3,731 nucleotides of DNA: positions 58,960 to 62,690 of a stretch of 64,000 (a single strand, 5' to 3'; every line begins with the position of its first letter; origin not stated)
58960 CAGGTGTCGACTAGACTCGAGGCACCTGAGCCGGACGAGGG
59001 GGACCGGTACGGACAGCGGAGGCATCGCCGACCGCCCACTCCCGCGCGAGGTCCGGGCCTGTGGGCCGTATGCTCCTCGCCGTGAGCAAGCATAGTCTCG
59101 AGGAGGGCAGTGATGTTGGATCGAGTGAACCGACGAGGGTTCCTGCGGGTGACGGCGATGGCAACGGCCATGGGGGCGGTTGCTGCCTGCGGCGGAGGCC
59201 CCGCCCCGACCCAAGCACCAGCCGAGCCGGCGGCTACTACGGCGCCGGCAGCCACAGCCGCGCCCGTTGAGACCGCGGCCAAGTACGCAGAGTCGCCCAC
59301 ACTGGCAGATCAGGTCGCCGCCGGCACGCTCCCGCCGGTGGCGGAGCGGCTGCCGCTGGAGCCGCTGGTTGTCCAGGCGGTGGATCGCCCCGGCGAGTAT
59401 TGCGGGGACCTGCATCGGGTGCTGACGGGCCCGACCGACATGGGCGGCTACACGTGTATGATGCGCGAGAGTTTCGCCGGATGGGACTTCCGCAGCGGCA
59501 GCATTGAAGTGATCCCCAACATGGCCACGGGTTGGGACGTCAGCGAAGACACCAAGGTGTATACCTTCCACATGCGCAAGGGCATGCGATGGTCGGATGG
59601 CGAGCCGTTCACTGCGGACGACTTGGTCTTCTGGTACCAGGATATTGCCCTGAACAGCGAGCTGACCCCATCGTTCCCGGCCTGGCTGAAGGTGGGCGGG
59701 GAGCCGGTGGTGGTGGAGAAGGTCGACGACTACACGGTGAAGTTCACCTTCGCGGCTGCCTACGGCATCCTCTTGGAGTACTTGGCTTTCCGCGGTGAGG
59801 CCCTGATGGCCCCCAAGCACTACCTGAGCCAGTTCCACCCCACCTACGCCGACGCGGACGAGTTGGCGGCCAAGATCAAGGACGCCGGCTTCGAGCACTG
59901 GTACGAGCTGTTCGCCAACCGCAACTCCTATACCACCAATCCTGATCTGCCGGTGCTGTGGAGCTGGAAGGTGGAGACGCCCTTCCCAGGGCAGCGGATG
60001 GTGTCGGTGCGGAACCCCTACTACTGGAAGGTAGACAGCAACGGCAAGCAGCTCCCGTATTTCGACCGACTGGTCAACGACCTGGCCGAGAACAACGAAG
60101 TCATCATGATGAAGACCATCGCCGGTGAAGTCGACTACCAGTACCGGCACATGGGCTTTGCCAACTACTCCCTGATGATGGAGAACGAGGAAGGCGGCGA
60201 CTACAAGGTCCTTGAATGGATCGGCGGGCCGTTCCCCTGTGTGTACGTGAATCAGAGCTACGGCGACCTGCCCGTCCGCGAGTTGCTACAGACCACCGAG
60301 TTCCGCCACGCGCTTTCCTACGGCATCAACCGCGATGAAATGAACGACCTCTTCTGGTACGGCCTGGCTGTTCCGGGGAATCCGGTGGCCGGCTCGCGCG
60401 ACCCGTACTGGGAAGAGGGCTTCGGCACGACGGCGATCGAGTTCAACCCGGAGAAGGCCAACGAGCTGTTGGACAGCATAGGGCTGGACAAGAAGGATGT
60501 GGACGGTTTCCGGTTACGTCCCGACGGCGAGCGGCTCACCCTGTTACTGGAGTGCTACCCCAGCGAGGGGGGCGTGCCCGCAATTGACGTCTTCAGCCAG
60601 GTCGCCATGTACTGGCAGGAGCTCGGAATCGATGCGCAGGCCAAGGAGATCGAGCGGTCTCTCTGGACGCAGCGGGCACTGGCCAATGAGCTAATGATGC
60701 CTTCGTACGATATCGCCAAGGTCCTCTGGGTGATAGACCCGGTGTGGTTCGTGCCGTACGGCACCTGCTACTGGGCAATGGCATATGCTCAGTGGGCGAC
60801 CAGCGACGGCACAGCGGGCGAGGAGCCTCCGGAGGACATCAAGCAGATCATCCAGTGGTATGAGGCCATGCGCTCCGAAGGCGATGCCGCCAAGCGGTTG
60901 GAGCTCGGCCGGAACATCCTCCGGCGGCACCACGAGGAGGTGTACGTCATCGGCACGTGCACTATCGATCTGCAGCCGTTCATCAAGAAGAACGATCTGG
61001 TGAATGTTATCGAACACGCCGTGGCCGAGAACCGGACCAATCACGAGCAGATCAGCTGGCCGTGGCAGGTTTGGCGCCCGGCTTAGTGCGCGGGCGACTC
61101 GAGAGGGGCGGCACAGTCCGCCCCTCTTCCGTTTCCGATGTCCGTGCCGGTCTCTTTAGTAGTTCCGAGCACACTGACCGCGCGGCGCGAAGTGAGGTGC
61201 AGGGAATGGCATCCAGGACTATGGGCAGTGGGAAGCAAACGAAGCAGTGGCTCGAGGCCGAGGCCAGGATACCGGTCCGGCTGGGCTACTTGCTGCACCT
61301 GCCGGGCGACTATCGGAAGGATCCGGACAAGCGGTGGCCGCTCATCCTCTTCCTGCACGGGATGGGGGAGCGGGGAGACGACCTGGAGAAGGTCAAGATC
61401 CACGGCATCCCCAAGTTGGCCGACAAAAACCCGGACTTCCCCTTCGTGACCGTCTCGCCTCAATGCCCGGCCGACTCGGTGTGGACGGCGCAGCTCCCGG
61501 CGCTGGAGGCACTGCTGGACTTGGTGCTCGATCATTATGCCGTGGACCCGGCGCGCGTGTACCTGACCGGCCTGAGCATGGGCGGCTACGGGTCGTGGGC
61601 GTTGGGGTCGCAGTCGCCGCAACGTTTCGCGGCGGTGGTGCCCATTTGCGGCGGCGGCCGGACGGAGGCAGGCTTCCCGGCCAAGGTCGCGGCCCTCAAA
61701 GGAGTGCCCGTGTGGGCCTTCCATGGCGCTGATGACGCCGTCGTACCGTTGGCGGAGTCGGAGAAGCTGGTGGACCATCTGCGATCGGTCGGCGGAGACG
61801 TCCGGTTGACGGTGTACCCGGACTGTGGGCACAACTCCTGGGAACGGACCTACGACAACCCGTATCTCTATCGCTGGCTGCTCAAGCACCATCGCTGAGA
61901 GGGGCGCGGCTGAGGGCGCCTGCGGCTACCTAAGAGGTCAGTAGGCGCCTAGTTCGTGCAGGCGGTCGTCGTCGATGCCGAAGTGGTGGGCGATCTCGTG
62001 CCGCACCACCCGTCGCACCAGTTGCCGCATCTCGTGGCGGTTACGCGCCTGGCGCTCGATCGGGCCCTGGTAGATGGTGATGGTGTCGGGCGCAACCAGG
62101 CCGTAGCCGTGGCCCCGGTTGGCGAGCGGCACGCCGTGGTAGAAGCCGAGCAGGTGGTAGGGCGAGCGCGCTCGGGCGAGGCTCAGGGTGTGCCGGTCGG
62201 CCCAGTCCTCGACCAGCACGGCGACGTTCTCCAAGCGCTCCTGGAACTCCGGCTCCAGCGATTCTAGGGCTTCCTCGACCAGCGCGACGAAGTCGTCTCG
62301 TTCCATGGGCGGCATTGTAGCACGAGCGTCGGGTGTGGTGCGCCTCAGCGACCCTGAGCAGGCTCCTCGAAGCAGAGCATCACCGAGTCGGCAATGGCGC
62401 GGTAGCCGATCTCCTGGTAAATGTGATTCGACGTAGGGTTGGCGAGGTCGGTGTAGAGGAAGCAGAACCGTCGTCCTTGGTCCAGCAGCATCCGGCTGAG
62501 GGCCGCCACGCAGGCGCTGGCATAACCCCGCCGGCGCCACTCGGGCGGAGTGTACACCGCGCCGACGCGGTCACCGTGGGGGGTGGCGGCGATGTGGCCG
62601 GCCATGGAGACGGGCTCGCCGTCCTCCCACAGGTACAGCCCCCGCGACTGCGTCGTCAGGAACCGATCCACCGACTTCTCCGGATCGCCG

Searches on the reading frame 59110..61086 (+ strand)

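Call 3: search_protein_families(library=pfam, proteins=[window:59110-61086:+])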
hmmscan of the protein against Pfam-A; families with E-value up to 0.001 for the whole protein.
window:59110-61086:+ (658 aa): 1 family
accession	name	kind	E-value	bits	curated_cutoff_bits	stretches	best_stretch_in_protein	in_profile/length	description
PF00496.27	SBP_bac_5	-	2.8e-58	198.3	32.4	1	133-530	1-341/368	Bacterial extracellular solute-binding proteins, family 5 Middle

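Call 4: search_protein_families(library=ncbifam, proteins=[window:59110-61086:+])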
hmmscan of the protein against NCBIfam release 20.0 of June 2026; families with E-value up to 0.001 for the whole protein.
window:59110-61086:+ (658 aa): 10 families
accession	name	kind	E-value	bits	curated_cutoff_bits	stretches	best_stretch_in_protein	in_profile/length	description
NF045467.1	Opp4A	equivalog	5e-27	94.4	650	2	393-511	314-430/556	oligopeptide ABC transporter substrate-binding protein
TIGR02294.1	nickel_nikA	equivalog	3.1e-23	82.1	393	2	133-240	47-150/501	nickel ABC transporter substrate-binding protein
NF047575.1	opine_bind_CntA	exception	2.7e-18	65.8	800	1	134-238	77-178/535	staphylopine-dependent metal ABC transporter substrate-binding lipoprotein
TIGR04028.1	SBP_KPN_01854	hypoth_equivalog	5.1e-15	55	468.5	2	132-217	42-126/509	TIGR04028 family ABC transporter substrate-binding protein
NF043070.1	DppA_dipep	equivalog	2.7e-13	49.3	1005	1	126-227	66-180/535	dipeptide ABC transporter periplasmic-binding protein DppA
NF011684.0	PRK15104.1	equivalog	5.7e-10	38.5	947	1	121-196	69-142/543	oligopeptide ABC transporter substrate-binding protein OppA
NF007287.0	PRK09755.1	equivalog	1.6e-09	37.1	1098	1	120-178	62-120/535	ABC transporter substrate-binding protein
NF011689.0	PRK15109.1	equivalog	4.5e-08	32.2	560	0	134-226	79-184/547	ABC transporter substrate-binding protein SapA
NF011942.0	PRK15413.1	equivalog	6.6e-07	28.4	594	0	137-236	74-169/512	glutathione ABC transporter substrate-binding protein GsiB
NF045468.1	Opp5A_nikA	equivalog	2.7e-05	22.8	600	0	391-515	253-369/488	nickel ABC transporter substrate-binding protein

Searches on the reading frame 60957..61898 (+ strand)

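Call 3: search_protein_families(library=pfam, proteins=[window:60957-61898:+])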
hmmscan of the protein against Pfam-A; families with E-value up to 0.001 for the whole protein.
window:60957-61898:+ (313 aa): 7 families
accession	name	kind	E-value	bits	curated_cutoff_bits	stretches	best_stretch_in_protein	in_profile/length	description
PF02230.22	Abhydrolase_2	-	8.7e-14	52.3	23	1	161-297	67-204/217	Phospholipase/Carboxylesterase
PF00326.27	Peptidase_S9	-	2.1e-12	47.4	22.6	2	248-306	143-200/213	Prolyl oligopeptidase family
PF12146.15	Hydrolase_4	-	8.6e-09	35.5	27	1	248-293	190-233/239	Serine aminopeptidase, S33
PF01738.24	DLH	-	2.9e-08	34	21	1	182-293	80-187/217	Dienelactone hydrolase family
PF00561.26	Abhydrolase_1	-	6.5e-08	33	25.8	1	128-232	1-102/245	alpha/beta hydrolase fold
PF00756.26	Esterase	-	6.2e-07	29.9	22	1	163-228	81-144/251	Putative esterase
PF20434.5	BD-FAE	-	0.00013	22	26.8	0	124-213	10-103/215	BD-FAE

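Call 4: search_protein_families(library=ncbifam, proteins=[window:60957-61898:+])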
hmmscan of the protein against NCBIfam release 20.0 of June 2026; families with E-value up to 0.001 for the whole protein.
window:60957-61898:+ (313 aa): 7 families
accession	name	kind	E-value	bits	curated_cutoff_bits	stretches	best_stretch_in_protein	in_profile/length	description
NF050058.1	e_dPHAscl_type1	hypoth_equivalog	4e-17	62.6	150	1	107-280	6-209/276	extracellular catalytic domain type 1 short-chain-length polyhydroxyalkanoate depolymerase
TIGR01840.1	esterase_phb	subfamily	1.3e-08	34.6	107.85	1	182-237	78-133/213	PHB depolymerase family esterase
NF050057.1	e_dPHAmcl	equivalog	2.6e-07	30.2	270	1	195-308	134-248/252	extracellular medium-chain-length polyhydroxyalkanoate depolymerase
NF008525.0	PRK11460.1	equivalog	5.5e-07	29.1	191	1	191-293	95-192/232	esterase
NF011457.0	PRK14875.1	equivalog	1.5e-05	24.2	307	0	242-293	309-352/372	acetoin dehydrogenase dihydrolipoyllysine-residue acetyltransferase subunit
NF007857.0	PRK10566.1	equivalog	2.1e-05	24.4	201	1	243-289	180-226/249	esterase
TIGR02427.1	protocat_pcaD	equivalog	0.00026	20.5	255.85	0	189-231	71-111/251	3-oxoadipate enol-lactonase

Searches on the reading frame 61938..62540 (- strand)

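Call 79: search_protein_families(library=pfam, proteins=[window:61938-62540:-], max_evalue=0.001)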
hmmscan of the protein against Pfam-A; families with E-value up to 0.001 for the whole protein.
window:61938-62540:- (200 aa): 1 family
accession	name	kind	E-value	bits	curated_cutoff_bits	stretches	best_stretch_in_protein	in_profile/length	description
PF06262.17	Zincin_1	-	7.2e-30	103.3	22.4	1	103-198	1-96/97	Zincin-like metallopeptidase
